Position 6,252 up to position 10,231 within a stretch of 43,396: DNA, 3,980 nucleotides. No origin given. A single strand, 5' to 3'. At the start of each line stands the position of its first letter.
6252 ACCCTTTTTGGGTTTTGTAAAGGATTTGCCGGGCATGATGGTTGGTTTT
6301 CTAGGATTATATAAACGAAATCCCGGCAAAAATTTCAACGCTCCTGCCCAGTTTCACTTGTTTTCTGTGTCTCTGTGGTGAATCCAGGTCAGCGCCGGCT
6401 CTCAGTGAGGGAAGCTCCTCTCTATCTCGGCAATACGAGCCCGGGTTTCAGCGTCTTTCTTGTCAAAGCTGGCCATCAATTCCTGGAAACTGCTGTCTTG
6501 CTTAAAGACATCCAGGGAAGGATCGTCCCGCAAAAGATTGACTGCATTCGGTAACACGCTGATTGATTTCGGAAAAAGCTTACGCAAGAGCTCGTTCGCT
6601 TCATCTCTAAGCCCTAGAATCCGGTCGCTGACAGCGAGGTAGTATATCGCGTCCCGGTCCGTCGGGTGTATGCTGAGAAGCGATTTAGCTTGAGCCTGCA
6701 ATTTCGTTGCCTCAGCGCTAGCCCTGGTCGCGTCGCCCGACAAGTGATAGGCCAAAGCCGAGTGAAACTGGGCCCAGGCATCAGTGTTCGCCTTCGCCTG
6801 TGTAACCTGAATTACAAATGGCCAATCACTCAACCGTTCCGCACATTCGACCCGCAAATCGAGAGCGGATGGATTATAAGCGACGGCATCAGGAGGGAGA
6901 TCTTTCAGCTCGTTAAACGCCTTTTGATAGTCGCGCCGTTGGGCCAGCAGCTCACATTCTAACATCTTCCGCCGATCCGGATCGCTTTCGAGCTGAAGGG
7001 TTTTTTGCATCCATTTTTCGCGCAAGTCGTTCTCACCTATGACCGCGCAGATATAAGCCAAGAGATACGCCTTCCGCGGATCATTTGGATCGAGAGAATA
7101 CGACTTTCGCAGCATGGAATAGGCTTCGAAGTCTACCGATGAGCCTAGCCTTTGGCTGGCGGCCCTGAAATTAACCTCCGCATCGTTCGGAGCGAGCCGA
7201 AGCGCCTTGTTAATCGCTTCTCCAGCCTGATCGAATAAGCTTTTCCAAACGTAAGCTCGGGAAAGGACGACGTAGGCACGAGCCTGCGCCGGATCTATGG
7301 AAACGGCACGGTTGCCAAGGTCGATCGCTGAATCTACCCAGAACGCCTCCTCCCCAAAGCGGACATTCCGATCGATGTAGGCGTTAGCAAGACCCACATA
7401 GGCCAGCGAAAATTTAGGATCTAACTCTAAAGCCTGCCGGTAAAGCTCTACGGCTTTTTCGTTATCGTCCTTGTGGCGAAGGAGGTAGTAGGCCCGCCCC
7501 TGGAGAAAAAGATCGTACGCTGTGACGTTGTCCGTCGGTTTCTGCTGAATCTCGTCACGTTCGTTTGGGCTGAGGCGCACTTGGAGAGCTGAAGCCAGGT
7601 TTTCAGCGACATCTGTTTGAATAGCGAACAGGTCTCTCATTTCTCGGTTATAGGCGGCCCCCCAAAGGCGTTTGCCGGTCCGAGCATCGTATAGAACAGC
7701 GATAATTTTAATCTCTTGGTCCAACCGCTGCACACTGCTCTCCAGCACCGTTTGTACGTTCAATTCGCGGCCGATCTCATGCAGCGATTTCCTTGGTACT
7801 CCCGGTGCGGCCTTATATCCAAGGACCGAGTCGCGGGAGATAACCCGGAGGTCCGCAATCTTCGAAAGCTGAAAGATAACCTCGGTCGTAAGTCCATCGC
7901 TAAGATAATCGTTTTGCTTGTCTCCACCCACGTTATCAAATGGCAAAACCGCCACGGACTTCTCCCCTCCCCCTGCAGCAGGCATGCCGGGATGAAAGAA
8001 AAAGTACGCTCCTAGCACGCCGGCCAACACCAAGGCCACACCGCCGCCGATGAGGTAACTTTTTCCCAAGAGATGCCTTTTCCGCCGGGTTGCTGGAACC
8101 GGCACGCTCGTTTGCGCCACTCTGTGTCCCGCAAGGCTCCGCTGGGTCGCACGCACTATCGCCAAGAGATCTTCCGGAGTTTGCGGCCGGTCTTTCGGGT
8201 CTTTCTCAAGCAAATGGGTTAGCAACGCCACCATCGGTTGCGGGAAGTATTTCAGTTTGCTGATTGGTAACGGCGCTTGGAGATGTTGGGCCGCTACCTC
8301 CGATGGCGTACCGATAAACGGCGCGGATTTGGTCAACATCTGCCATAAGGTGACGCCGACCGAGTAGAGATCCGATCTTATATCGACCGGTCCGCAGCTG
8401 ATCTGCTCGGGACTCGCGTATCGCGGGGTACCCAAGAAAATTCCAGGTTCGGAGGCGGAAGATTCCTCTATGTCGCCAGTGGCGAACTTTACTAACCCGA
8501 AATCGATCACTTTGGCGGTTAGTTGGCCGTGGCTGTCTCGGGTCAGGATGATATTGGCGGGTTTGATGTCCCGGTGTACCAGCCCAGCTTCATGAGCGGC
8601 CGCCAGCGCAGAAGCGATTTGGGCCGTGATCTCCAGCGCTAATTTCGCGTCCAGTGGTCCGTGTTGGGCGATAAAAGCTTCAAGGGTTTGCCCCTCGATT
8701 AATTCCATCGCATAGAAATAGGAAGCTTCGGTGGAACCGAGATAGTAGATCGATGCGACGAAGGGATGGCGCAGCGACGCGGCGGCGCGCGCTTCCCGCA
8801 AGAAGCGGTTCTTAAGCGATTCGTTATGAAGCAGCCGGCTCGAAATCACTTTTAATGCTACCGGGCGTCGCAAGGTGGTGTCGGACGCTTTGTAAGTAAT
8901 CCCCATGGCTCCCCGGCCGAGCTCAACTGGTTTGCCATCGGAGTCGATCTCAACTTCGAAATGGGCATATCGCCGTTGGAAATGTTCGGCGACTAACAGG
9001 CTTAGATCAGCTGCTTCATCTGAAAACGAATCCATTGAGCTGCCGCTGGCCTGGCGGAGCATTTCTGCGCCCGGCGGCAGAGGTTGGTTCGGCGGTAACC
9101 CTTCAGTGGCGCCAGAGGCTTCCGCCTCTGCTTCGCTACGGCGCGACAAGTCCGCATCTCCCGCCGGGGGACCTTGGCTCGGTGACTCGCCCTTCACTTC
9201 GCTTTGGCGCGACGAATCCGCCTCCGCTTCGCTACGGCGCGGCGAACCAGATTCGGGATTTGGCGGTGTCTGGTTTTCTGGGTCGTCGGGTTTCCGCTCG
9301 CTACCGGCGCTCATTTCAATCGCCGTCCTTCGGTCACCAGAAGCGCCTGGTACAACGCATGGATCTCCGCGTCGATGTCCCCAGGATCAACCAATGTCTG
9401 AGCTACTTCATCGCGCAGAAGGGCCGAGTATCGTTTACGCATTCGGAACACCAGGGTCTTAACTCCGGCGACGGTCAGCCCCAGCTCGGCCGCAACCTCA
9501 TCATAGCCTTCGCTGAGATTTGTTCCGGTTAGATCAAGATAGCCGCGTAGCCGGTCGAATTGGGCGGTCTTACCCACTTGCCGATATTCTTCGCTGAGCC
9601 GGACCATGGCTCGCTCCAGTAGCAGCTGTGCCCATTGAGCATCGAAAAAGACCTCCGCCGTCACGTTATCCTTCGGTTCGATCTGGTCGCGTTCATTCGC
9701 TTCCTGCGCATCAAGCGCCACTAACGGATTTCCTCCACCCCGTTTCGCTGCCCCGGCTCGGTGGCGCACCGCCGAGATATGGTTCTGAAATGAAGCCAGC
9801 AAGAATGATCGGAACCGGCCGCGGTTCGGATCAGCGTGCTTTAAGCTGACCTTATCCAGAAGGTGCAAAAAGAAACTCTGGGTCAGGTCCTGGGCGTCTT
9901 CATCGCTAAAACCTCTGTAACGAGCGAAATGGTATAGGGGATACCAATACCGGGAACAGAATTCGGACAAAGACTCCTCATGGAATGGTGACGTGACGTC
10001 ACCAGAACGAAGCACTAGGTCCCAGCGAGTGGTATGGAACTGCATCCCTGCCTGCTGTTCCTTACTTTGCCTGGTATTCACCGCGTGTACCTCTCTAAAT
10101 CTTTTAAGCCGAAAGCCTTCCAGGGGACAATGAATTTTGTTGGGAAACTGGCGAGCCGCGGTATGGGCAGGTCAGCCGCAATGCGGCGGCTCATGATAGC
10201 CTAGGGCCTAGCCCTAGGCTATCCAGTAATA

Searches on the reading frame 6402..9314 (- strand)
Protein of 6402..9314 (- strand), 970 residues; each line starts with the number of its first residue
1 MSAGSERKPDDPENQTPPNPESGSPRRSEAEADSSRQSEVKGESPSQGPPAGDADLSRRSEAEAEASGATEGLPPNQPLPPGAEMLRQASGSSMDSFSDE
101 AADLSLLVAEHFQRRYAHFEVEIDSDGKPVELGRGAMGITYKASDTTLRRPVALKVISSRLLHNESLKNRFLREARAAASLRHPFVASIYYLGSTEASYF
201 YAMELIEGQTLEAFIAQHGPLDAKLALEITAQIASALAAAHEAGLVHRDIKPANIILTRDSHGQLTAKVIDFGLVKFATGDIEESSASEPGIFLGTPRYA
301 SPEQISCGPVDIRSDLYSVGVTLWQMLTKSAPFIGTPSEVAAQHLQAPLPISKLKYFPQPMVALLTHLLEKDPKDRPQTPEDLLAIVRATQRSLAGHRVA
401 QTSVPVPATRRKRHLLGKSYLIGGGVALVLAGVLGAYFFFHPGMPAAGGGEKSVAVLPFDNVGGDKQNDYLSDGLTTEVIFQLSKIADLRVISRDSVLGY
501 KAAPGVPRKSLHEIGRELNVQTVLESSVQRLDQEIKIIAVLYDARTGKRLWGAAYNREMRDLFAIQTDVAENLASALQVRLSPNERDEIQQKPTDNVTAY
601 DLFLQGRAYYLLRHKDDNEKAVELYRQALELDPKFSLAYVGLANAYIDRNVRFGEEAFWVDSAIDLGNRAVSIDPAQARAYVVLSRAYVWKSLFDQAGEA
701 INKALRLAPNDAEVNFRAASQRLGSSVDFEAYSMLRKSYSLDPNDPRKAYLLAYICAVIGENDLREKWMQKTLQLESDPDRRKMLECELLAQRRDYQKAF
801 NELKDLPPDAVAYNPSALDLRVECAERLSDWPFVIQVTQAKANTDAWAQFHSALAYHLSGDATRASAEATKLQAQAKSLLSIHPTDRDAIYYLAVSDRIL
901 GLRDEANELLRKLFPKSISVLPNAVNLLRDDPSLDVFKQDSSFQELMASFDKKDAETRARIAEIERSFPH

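Call 3: search_protein_families(library=pfam, proteins=[window:6402-9314:-], max_evalue=1)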
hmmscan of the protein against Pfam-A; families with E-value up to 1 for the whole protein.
window:6402-9314:- (970 aa): 24 families
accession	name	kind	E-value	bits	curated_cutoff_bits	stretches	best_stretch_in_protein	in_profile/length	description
PF00069.31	Pkinase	-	2.9e-44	151.9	31.7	1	131-380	6-255/263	Protein kinase domain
PF07714.23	PK_Tyr_Ser-Thr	-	2.8e-29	102.7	23.1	1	131-378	6-250/258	Protein tyrosine and serine/threonine kinase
PF14559.12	TPR_19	-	2.7e-10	40.9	25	2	661-714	8-61/68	Tetratricopeptide repeat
PF13428.12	TPR_14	-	4.3e-06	27.3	23.5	2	607-644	7-43/44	Tetratricopeptide repeat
PF13414.12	TPR_11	-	5e-06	26.5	26.8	1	613-646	5-38/42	TPR repeat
PF00515.34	TPR_1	-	5.7e-06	26.4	27.8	1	612-635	11-34/34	Tetratricopeptide repeat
PF13431.12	TPR_17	-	6e-06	26.6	24.4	1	624-647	1-24/34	Tetratricopeptide repeat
PF13181.12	TPR_8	-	1e-05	25.7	25.7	2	611-634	10-33/34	Tetratricopeptide repeat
PF23914.1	TPR_CcmH_CycH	-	1.4e-05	25.4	42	1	674-761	46-136/158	Cytochrome c-type biogenesis protein H TPR domain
PF01636.29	APH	-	2.5e-05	24.6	23.2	2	224-275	149-197/239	Phosphotransferase enzyme family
PF06293.20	Kdo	-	2.9e-05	24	21.3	1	208-272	102-166/207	Lipopolysaccharide kinase (Kdo/WaaP) family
PF14531.12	Kinase-like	-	0.0013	18.5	25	1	209-376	130-289/289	Kinase-like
PF07719.23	TPR_2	-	0.0043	17.5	27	2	611-634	10-33/34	Tetratricopeptide repeat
PF07914.17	DUF1679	-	0.011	15.1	24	1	242-278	267-304/414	Uncharacterized oxidoreductase dhs-27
PF13174.12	TPR_6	-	0.015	16.3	26.3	0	602-634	3-32/33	Tetratricopeptide repeat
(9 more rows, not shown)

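Call 87: search_protein_families(library=padloc, proteins=[window:6402-9314:-], max_evalue=0.01)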
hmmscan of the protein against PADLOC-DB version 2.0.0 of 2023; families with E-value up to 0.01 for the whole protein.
window:6402-9314:- (970 aa): 37 families (the best 25 are shown)
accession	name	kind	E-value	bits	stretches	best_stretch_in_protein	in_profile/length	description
PDLC04042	PD-T4-6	-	5.9e-75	250.6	1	131-394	16-276/292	-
PDLC04061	PD-T4-6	-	2e-73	246.6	1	131-398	23-294/510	-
PDLC04053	PD-T4-6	-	4e-72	241.3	1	131-410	16-291/311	-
PDLC04060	PD-T4-6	-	3.3e-68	228.7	1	132-392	16-271/486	-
PDLC04054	PD-T4-6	-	2.3e-65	219.3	1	131-400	17-283/347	-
PDLC04043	PD-T4-6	-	4.6e-65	218.4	1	131-453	22-344/452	-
PDLC04138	mad6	-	2.2e-61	206.6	1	131-395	58-318/659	mads_6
PDLC04039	PD-T4-6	-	2.9e-59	199.3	1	132-399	22-281/458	-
PDLC04041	PD-T4-6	-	4.6e-58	195.5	1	132-398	36-300/443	-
PDLC04057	PD-T4-6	-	3.5e-57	192.4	1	132-390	16-270/443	-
PDLC04052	PD-T4-6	-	1.8e-56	190.4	1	132-389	17-276/496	-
PDLC04047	PD-T4-6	-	4.8e-56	188.2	1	131-414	17-293/327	-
PDLC01088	C3a189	-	3.7e-53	179.2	1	132-385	5-257/840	kinase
PDLC04048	PD-T4-6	-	4.6e-53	178.8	1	131-383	17-265/354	-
PDLC04040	PD-T4-6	-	1.5e-51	173.8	1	132-390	2-265/547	-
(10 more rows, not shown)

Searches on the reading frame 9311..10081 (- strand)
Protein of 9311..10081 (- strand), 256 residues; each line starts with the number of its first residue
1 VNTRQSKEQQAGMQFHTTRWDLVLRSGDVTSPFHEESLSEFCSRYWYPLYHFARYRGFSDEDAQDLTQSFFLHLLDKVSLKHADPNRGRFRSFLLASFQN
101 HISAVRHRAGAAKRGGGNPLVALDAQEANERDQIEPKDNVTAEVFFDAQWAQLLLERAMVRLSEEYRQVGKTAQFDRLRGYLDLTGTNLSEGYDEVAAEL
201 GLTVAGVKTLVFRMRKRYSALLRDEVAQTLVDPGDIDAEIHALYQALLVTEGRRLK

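Call 3: search_protein_families(library=pfam, proteins=[window:9311-10081:-], max_evalue=1)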
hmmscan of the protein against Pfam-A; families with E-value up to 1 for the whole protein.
window:9311-10081:- (256 aa): 3 families
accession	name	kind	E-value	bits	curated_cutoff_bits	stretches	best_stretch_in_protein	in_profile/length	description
PF04542.20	Sigma70_r2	-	5.4e-05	23.3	24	1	49-97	9-56/71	Sigma-70 region 2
PF08281.18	Sigma70_r4_2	-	0.00011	22.2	25.7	1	193-217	29-53/54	Sigma-70, region 4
PF07638.17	Sigma70_ECF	-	0.0037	17.6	21.1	1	59-208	45-169/185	ECF sigma factor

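Call 87: search_protein_families(library=padloc, proteins=[window:9311-10081:-], max_evalue=0.01)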
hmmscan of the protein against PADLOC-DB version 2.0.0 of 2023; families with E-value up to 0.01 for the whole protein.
window:9311-10081:- (256 aa): 0 families
